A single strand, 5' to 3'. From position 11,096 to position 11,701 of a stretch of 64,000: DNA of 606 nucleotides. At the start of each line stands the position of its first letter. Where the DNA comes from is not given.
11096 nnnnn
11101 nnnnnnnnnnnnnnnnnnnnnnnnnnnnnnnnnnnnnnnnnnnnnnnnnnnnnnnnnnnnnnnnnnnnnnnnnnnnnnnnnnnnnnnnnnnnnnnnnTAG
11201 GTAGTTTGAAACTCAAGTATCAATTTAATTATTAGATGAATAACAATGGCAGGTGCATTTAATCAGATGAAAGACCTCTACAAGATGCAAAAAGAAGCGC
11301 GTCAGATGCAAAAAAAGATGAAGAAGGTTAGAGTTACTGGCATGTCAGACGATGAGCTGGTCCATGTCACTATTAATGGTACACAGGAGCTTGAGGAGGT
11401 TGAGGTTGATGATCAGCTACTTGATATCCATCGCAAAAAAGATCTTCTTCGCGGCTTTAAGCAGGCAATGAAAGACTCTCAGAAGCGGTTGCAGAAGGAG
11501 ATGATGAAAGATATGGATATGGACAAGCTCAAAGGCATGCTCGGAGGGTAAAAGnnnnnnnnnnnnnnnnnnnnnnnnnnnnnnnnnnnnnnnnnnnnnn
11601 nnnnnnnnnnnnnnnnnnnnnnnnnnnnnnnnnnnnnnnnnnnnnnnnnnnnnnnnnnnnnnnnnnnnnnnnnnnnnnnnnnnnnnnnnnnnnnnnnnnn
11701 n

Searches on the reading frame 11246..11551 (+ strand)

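Call 55: search_protein_families(library=pfam, proteins=[window:11246-11551:+], max_evalue=0.001)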
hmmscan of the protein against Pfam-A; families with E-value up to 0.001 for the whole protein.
window:11246-11551:+ (101 aa): 1 family
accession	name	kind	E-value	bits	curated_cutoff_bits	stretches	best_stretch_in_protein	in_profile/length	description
PF02575.21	YbaB_DNA_bd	-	6.3e-14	52.4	25.5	1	8-90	1-83/91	YbaB/EbfC DNA-binding family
